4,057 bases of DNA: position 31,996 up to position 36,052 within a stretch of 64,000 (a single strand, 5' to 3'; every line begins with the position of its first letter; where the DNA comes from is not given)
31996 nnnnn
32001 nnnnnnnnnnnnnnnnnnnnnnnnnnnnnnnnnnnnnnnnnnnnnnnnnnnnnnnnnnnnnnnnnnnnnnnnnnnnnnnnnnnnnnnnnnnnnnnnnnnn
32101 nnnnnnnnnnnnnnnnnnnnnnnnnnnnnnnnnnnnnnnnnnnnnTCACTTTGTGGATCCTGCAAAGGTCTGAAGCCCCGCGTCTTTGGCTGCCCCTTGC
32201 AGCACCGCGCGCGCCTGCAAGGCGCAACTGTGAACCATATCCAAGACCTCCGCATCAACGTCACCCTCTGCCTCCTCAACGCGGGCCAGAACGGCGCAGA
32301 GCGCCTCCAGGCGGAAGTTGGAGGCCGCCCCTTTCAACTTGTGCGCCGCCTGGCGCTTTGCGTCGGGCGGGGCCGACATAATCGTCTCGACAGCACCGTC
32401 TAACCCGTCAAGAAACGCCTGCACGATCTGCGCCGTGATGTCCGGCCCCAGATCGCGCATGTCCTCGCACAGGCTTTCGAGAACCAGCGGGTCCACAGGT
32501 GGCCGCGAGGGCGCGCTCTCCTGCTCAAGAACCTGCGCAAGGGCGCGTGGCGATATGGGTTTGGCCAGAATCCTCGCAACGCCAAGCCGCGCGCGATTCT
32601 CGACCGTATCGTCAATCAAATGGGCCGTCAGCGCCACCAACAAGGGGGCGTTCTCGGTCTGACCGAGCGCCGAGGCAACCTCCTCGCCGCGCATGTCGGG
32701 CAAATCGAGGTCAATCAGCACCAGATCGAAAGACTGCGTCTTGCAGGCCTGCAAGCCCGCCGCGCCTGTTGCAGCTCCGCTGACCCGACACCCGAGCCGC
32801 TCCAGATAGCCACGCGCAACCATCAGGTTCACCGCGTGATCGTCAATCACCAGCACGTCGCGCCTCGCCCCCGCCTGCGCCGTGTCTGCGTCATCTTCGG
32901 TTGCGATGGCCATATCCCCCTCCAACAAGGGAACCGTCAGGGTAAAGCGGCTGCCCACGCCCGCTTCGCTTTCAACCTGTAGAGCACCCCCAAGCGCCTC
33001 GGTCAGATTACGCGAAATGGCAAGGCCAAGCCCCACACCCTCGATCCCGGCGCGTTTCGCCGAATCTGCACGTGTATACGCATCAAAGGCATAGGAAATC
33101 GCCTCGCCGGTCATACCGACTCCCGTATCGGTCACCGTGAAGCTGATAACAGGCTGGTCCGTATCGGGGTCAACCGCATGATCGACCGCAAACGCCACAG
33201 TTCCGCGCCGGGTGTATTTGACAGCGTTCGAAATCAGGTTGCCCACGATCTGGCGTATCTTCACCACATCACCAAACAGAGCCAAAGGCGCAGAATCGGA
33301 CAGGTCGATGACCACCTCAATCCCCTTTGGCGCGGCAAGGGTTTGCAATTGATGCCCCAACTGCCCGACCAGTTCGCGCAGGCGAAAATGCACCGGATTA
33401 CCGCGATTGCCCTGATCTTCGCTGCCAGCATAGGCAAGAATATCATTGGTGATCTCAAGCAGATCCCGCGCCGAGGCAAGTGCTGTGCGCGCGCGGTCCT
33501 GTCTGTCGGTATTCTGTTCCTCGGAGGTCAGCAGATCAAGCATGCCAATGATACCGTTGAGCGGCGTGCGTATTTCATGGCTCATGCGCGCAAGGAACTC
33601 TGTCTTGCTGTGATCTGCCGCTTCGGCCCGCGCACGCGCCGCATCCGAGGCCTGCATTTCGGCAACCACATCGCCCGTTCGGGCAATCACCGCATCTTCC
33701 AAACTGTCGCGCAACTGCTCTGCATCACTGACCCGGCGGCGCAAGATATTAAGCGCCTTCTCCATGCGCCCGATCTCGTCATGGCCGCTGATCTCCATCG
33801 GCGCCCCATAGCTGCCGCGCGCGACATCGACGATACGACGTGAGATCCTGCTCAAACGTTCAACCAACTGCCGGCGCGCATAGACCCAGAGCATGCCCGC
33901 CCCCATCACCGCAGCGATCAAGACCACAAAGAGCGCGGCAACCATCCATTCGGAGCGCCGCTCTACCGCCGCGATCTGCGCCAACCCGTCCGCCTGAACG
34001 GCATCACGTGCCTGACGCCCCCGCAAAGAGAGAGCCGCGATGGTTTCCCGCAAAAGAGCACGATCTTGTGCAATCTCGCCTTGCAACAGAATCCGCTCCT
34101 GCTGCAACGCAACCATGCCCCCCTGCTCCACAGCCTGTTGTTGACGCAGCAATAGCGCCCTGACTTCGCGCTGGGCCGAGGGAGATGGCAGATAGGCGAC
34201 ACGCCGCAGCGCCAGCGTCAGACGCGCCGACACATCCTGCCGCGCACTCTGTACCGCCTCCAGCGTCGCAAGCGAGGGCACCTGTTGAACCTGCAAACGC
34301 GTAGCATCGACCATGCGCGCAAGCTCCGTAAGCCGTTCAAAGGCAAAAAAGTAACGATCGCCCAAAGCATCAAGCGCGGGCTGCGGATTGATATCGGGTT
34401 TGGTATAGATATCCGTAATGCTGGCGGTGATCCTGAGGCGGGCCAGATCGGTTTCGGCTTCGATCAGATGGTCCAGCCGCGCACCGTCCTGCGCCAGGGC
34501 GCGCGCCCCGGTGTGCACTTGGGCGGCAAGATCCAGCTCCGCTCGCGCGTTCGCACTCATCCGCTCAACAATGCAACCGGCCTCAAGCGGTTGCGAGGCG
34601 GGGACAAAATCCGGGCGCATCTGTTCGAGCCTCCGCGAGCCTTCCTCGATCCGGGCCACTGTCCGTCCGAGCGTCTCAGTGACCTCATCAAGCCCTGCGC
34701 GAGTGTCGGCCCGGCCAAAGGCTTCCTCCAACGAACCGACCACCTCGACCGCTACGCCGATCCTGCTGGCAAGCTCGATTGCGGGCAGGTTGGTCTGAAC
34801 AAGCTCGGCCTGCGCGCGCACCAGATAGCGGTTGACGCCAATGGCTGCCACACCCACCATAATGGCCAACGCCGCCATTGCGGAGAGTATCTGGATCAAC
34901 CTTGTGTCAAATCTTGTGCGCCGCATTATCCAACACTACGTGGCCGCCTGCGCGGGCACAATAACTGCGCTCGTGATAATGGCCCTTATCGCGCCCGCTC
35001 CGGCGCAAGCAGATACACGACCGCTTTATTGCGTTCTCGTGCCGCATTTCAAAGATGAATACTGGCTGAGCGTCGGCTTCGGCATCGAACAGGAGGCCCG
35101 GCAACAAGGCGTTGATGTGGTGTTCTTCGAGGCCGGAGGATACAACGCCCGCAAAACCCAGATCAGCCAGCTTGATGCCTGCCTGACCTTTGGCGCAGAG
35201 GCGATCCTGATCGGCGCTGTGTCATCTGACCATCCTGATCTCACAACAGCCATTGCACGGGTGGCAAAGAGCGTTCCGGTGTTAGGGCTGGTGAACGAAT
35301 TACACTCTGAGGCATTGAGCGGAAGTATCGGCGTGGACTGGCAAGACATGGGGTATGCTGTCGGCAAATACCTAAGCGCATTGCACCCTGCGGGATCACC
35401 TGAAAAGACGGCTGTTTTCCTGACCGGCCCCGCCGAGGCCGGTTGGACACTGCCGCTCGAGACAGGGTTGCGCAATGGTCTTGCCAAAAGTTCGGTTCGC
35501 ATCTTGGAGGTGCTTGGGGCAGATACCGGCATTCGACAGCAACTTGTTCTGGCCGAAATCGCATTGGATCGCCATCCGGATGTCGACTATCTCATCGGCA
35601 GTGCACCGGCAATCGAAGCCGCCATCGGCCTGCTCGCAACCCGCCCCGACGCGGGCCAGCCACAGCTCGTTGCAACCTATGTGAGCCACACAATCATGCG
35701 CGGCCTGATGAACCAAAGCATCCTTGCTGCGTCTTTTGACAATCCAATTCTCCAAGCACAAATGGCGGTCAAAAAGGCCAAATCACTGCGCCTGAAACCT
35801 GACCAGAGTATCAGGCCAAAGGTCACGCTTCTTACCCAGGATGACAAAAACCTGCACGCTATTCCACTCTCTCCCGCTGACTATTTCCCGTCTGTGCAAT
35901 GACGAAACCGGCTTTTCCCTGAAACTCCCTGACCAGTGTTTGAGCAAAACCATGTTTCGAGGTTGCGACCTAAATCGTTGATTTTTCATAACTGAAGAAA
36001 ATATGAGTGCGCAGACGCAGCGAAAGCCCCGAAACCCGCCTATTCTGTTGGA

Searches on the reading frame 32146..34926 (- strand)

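Call 24: search_protein_families(library=pfam, proteins=[window:32146-34926:-])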
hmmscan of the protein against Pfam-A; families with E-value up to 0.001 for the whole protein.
window:32146-34926:- (926 aa): 5 families
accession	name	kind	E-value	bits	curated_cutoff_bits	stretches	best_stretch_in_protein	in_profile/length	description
PF02518.31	HATPase_c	-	1.5e-23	83.8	26.4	1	552-667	1-109/111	Histidine kinase-, DNA gyrase B-, and HSP90-like ATPase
PF00072.30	Response_reg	-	4.5e-20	72.3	30.2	1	691-800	1-110/111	Response regulator receiver domain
PF00512.31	HisKA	-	1.9e-15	57.1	26.9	1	440-500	1-61/66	His Kinase A (phospho-acceptor) domain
PF00672.30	HAMP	-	7.1e-08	33.1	25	1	351-400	3-52/53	HAMP domain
PF01627.28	Hpt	-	2e-06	28.4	24.6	1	834-901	2-77/84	Hpt domain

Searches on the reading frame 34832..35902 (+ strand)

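Call 25: search_protein_families(library=pfam, proteins=[window:34832-35902:+])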
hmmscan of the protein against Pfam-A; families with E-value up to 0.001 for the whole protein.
window:34832-35902:+ (356 aa): 2 families
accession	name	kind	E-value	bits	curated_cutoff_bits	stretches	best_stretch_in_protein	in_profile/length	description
PF13407.12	Peripla_BP_4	-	2.9e-16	60.2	35.1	1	68-319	3-253/258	Periplasmic binding protein domain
PF00532.27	Peripla_BP_1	-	5.1e-16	59.4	22.2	1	67-292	5-226/281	Periplasmic binding proteins and sugar binding domain of LacI family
